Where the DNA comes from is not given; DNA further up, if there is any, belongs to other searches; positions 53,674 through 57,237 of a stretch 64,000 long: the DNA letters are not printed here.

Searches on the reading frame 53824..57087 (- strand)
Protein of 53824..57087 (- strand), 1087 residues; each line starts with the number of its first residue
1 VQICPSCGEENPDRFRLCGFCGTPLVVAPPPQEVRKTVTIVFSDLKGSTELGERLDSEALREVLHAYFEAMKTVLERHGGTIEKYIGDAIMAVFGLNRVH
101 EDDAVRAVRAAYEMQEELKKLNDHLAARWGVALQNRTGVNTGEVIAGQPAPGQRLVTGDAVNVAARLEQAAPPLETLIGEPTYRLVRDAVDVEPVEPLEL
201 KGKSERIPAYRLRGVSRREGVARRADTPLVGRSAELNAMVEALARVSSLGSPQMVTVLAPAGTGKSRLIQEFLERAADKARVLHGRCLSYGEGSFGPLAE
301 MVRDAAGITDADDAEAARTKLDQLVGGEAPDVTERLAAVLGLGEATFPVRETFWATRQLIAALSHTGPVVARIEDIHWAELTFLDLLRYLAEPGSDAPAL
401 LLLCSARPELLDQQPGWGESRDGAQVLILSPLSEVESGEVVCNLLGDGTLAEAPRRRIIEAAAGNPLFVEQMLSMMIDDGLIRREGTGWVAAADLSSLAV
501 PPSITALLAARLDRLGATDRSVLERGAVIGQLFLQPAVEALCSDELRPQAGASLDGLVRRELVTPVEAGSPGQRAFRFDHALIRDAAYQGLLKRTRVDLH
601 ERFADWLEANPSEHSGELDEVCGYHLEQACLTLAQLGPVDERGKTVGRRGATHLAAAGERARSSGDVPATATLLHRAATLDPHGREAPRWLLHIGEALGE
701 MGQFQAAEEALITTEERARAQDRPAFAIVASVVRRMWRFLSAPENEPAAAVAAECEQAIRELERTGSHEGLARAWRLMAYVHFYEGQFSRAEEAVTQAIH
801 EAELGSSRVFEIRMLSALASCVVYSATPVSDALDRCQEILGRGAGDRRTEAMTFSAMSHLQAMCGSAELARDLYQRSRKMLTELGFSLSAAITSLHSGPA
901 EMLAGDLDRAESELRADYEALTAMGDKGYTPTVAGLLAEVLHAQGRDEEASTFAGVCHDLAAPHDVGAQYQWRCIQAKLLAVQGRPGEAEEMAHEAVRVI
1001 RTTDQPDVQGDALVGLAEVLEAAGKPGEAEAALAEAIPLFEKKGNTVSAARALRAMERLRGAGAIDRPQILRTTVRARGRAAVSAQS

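Call 102: search_protein_families(library=pfam, proteins=[window:53824-57087:-], max_evalue=0.0001)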
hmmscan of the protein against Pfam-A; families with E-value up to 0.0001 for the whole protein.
window:53824-57087:- (1087 aa): 9 families
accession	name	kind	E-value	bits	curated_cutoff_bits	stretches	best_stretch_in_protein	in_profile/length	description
PF00211.25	Guanylate_cyc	-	3.5e-21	76.1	21.9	1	35-205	6-175/183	Adenylate and Guanylate cyclase catalytic domain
PF13191.12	AAA_16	-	1.4e-17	65.1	32.6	1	228-400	1-164/167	AAA ATPase domain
PF13424.12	TPR_12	-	3.1e-14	53.4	30.1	1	977-1042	10-77/77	Tetratricopeptide repeat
PF17874.7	TPR_MalT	-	3.2e-07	30.4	45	1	860-1047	10-198/336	MalT-like TPR region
PF14559.12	TPR_19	-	8.3e-07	29.7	25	0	983-1040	4-55/68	Tetratricopeptide repeat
PF07719.23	TPR_2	-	5.7e-06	26.5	27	0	772-799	1-28/34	Tetratricopeptide repeat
PF13240.11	Zn_Ribbon_1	-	8.1e-06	25.9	25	1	4-25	2-23/23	zinc-ribbon domain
PF24463.1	DUF7577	-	9.9e-06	25.5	28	1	4-25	5-26/27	Domain of unknown function (DUF7577)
PF00515.34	TPR_1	-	1.5e-05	25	27.8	0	772-799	1-28/34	Tetratricopeptide repeat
